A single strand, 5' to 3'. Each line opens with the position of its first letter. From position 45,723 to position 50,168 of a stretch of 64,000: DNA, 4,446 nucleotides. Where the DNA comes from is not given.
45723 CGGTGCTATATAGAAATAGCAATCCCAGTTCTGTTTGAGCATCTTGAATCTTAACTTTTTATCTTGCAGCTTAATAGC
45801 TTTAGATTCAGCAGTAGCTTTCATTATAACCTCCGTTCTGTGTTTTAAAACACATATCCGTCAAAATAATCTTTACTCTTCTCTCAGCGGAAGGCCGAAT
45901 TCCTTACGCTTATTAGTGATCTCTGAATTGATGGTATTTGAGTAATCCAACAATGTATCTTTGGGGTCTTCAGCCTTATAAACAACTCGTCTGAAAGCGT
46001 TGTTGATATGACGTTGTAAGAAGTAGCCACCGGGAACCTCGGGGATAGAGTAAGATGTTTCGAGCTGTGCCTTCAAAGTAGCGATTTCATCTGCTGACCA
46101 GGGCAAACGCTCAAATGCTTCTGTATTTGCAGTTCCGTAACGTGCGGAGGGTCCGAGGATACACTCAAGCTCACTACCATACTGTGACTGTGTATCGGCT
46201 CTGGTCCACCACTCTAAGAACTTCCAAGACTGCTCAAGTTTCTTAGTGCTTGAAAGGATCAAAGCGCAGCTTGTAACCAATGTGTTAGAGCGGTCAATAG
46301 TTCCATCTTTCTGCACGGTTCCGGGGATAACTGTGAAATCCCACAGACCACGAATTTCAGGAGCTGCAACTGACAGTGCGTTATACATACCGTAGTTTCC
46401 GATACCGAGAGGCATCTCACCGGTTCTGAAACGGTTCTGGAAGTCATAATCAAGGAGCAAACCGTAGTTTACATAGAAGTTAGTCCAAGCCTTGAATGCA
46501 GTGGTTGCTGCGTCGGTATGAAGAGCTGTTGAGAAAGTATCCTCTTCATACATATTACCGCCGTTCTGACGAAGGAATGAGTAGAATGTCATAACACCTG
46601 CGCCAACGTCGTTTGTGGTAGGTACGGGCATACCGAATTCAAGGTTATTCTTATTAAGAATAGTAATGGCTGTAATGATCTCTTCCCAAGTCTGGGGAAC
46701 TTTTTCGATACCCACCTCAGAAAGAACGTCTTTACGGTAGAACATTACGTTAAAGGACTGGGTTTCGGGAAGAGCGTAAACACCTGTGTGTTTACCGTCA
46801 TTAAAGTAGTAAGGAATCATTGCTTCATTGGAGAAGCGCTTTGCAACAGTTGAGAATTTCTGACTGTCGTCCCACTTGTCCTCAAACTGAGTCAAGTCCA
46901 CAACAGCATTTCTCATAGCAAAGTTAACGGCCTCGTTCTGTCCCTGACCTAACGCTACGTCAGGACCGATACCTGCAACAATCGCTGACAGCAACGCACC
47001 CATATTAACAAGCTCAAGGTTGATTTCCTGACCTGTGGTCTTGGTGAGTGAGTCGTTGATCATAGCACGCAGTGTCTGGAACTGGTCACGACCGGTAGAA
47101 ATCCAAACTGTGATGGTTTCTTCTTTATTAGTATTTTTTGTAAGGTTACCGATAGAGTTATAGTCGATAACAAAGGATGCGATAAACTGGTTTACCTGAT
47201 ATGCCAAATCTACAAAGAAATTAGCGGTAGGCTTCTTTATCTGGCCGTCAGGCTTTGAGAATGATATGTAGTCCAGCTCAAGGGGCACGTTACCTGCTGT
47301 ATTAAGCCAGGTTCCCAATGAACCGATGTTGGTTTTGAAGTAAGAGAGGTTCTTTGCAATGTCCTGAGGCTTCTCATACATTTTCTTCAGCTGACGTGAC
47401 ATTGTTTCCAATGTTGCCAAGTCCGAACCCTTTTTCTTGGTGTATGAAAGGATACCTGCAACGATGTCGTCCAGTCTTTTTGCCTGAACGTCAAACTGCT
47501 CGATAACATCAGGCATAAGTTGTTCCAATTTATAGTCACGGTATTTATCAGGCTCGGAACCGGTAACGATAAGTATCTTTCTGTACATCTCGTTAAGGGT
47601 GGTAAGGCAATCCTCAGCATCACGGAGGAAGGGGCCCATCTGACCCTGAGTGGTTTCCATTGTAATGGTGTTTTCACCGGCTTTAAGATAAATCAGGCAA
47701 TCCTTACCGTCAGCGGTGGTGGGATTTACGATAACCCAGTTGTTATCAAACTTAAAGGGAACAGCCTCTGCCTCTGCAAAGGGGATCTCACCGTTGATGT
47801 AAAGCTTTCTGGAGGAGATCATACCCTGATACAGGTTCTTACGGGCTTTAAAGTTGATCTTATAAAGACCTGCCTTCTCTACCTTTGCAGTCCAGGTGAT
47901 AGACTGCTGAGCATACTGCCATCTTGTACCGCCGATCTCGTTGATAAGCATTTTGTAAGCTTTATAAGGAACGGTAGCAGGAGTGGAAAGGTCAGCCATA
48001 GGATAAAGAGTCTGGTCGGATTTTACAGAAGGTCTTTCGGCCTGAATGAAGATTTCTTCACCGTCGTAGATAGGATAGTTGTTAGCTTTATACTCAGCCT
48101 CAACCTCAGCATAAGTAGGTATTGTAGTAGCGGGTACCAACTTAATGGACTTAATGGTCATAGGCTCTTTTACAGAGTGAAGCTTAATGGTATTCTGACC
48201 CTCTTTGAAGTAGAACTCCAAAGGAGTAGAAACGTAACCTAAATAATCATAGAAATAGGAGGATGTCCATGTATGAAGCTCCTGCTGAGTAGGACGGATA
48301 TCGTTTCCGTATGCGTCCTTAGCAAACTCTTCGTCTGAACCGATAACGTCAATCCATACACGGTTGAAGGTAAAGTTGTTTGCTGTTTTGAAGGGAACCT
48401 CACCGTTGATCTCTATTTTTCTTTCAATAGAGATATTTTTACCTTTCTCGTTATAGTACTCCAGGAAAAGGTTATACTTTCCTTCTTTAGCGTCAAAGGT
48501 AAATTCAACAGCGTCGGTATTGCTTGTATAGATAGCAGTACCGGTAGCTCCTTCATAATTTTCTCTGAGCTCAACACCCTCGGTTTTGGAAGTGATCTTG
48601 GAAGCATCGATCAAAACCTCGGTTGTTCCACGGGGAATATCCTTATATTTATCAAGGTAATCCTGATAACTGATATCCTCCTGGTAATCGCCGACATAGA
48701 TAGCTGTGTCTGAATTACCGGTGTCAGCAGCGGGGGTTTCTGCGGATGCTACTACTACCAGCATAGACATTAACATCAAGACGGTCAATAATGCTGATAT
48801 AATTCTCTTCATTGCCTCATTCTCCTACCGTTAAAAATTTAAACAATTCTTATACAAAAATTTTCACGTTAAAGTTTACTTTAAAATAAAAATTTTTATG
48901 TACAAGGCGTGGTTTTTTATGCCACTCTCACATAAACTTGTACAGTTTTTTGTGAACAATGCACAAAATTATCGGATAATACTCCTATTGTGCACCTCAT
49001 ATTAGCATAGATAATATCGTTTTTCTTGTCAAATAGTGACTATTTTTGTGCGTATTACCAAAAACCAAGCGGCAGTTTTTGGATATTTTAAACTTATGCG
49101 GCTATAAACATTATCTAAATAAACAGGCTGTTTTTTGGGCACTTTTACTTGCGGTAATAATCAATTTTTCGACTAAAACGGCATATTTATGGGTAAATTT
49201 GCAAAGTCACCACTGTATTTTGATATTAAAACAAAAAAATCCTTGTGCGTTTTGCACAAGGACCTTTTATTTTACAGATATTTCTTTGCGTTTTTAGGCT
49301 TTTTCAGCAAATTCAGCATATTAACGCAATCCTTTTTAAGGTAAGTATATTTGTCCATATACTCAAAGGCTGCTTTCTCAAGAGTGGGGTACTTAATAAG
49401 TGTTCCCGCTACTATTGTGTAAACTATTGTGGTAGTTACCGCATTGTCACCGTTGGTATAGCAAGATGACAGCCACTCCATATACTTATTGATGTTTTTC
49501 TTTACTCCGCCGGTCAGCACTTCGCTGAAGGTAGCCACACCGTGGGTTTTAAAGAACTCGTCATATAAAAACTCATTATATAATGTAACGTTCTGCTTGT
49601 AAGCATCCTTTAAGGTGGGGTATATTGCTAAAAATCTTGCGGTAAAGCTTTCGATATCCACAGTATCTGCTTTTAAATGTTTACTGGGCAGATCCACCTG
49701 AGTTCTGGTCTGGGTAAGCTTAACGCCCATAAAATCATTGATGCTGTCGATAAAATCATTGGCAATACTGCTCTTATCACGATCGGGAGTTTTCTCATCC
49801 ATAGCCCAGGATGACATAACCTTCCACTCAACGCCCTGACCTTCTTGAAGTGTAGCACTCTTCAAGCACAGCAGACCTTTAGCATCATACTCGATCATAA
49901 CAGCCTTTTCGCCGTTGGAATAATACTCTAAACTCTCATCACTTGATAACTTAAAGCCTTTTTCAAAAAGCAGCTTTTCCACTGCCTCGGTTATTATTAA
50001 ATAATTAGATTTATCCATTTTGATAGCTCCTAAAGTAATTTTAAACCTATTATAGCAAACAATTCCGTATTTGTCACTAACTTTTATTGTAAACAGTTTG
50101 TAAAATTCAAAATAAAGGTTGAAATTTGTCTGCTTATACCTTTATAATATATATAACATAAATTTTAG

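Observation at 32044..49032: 17-kb one-strand locus with two permease pairs, four binding proteins, a DUF5696-like lipoprotein and an NHL/Yip1 membrane protein, but no ATPase, glycosidase or regulator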

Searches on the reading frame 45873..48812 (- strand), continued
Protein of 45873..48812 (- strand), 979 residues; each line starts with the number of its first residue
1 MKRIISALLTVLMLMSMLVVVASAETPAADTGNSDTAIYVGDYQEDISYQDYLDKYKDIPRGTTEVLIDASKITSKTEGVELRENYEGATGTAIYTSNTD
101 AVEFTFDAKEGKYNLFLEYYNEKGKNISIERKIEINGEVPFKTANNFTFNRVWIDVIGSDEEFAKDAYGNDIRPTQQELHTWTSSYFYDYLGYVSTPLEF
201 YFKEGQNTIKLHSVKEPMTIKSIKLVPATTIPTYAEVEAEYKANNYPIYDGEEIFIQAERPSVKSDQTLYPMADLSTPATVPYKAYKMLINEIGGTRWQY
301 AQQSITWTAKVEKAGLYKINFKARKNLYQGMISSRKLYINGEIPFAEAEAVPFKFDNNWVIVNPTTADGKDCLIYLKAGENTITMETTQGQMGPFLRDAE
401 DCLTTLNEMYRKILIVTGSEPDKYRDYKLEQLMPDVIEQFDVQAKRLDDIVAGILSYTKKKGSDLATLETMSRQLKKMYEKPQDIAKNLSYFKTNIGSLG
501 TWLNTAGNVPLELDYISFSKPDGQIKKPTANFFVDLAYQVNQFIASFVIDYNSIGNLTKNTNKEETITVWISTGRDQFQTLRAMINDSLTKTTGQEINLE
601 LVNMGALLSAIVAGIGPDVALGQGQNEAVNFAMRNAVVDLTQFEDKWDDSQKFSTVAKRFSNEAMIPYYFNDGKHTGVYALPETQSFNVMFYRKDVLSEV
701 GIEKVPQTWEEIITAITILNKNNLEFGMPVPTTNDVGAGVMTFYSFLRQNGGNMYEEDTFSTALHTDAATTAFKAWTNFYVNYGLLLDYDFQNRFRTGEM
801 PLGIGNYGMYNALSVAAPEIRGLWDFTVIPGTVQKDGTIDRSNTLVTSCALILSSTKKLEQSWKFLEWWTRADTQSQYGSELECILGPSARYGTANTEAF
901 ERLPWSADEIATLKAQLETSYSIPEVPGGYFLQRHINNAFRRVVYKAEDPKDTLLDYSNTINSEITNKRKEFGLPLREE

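Call 77: fold_search(model_id=the predicted structure, library=pdb)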
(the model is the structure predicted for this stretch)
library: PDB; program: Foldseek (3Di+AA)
matches with E <= 10: 1627; with E <= 0.001: 1095
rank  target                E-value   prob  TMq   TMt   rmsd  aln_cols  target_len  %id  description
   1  5ci5_B                2.0e-19  1.00  0.33  0.75   4.7       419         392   18  Crystal Structure of an ABC transporter Solute Binding Protein from Thermotoga Lettingae TMO (Tlet_1705, TARGET EFI-51 (released 2015-07-22)
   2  5yse_A                2.5e-19  1.00  0.33  0.75   4.6       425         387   20  Crystal structure of beta-1,2-glucooligosaccharide binding protein in complex with sophorotetraose (released 2018-05-02)
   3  5ysf_A                7.8e-19  1.00  0.34  0.77   4.4       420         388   20  Crystal structure of beta-1,2-glucooligosaccharide binding protein in complex with sophoropentaose (released 2018-05-02)
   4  5yse_B                2.9e-18  1.00  0.33  0.77   4.3       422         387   20  Crystal structure of beta-1,2-glucooligosaccharide binding protein in complex with sophorotetraose (released 2018-05-02)
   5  4blb_B                2.9e-18  1.00  0.30  0.40   5.2       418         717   16  Crystal structure of a human Suppressor of fused (SUFU)-GLI1p complex (released 2013-11-27)
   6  3g7w_A                3.4e-18  1.00  0.31  0.70   7.2       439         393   16  Islet Amyloid Polypeptide (IAPP or Amylin) Residues 1 to 22 fused to Maltose Binding Protein (released 2009-06-23)
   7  5ysb_A                4.6e-18  1.00  0.34  0.80   3.8       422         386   19  Crystal structure of beta-1,2-glucooligosaccharide binding protein in ligand-free form (released 2018-05-02)
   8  5ci5_A                4.9e-18  1.00  0.33  0.74   4.6       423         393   19  Crystal Structure of an ABC transporter Solute Binding Protein from Thermotoga Lettingae TMO (Tlet_1705, TARGET EFI-51 (released 2015-07-22)
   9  4kv3_A                7.9e-18  1.00  0.30  0.59   5.2       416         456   16  Ubiquitin-like domain of the Mycobacterium tuberculosis type VII secretion system protein EccD1 as maltose-binding pro (released 2014-04-09)
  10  5ysd_B                9.2e-18  1.00  0.33  0.76   4.5       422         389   20  Crystal structure of beta-1,2-glucooligosaccharide binding protein in complex with sophorotriose (released 2018-05-02)
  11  6xds_A                9.7e-18  1.00  0.30  0.57   5.2       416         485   16  Crystal structure of MBP-TREM2 Ig domain fusion with fragment, 2-((4-bromophenyl)amino)ethan-1-ol (released 2021-02-17)
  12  5v6y_B                9.7e-18  1.00  0.30  0.51   5.2       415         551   17  Crystal structure of the human CLR:RAMP1 extracellular domain heterodimer with bound high-affinity and altered selecti (released 2018-01-31)
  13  3n94_A                1.3e-17  1.00  0.32  0.61   5.1       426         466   17  Crystal structure of human pituitary adenylate cyclase 1 Receptor-short N-terminal extracellular domain (released 2011-06-08)
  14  3w15_C                1.5e-17  1.00  0.33  0.77   5.9       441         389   16  Structure of peroxisomal targeting signal 2 (PTS2) of Saccharomyces cerevisiae 3-ketoacyl-CoA thiolase in complex with (released 2013-07-03)
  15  1t0k_A                1.5e-17  1.00  0.30  0.72   5.0       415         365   16  Joint X-ray and NMR Refinement of Yeast L30e-mRNA complex (released 2004-07-20)
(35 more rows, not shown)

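Call 88: search_solved_structures(query=A3, max_evalue=0.1)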
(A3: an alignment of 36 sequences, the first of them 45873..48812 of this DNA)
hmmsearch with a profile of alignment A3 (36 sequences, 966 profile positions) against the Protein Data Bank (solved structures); distinct sequences matched with E-value up to 0.1: 97 (the best 60 are shown).
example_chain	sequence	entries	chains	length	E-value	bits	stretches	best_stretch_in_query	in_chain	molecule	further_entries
5ysb_A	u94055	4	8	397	3.3e-29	104.6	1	562-871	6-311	Lin1841 protein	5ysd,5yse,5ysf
5ci5_A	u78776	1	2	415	1.8e-18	69.1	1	564-866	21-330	Extracellular solute-binding protein family 1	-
3uor_A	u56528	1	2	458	5.8e-13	50.8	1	567-867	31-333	ABC transporter sugar binding protein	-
5f7v_A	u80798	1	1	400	1.1e-12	50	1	579-770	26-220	Lmo0181 protein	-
7x0i_A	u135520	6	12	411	1.9e-12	49.1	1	569-768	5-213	CbpB | CpbB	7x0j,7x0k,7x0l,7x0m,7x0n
4r9f_A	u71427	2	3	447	3e-12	48.5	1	606-711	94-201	MBP1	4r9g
4qrz_A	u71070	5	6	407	3.6e-12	48.2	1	580-863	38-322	ABC-TYPE SUGAR TRANSPORTER | ABC transporter, substrate binding protein (Sugar)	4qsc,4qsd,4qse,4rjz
6pql_A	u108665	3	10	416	1e-11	46.7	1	578-721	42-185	ABC transporter sugar-binding protein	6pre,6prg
2hfb_A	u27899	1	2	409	1e-11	46.7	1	579-721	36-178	Sugar ABC transporter, sugar-binding protein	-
2hq0_A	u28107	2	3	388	1.2e-11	46.5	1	580-721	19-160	Sugar ABC transporter, sugar-binding protein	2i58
2heu_A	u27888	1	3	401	1.2e-11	46.5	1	580-721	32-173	Sugar ABC transporter, sugar-binding protein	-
6h0h_A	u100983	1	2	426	3.2e-11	45.1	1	564-858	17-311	Probable solute binding protein of ABC transporter system for sugars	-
6q5g_A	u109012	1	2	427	3.2e-11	45.1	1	564-858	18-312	Sugar ABC transporter substrate-binding protein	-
9xf5_A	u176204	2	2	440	2.3e-10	42.2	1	597-717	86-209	ABC transporter substrate-binding protein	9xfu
6dtq_A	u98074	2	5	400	2.2e-09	39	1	638-772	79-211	maltose-binding protein MalE3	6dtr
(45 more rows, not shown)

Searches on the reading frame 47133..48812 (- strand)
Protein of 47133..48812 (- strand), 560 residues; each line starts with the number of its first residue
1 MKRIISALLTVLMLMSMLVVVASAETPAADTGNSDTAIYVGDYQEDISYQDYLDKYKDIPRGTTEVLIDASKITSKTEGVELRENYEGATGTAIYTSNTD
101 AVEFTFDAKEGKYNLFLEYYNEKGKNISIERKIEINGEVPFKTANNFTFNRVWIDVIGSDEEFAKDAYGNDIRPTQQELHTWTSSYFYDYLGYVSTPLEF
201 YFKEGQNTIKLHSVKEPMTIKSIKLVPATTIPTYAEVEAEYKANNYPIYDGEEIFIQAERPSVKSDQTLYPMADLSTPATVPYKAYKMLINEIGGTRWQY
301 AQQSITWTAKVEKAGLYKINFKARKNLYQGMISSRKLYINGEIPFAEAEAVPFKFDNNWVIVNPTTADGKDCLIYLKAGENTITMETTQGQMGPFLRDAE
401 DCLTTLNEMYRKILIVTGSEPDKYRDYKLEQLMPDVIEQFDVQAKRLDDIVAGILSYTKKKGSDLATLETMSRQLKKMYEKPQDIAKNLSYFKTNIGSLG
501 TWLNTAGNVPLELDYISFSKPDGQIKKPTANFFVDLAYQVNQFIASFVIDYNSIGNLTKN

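Call 63: search_protein_families(library=pfam, proteins=[window:47133-48812:-], max_evalue=1)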
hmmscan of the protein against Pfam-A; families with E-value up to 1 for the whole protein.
window:47133-48812:- (560 aa): 3 families
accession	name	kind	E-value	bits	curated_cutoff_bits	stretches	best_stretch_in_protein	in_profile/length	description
PF17137.9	DUF5110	-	0.0026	18.2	27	0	299-338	29-65/71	Domain of unknown function (DUF5110)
PF16990.11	CBM_35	-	0.0071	17.1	28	0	296-343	29-73/121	Carbohydrate binding module (family 35)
PF25275.1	Golvesin_C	-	0.011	16.3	31.6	0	300-323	38-61/132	Golvesin C-terminal domain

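Call 87: search_solved_structures(query=window:47133-48680:-, max_evalue=10)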
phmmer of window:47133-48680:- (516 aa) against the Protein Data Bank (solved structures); distinct sequences matched with E-value up to 10: 0.

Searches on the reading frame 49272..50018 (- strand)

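Call 5: search_protein_families(library=pfam, proteins=[window:49272-50018:-], max_evalue=0.001)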
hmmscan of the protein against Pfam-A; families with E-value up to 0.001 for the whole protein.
window:49272-50018:- (248 aa): 1 family
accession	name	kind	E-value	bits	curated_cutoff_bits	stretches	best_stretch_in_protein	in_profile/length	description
PF24722.1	DUF7674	-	0.00023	21.7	27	1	127-224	2-99/111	Domain of unknown function (DUF7674)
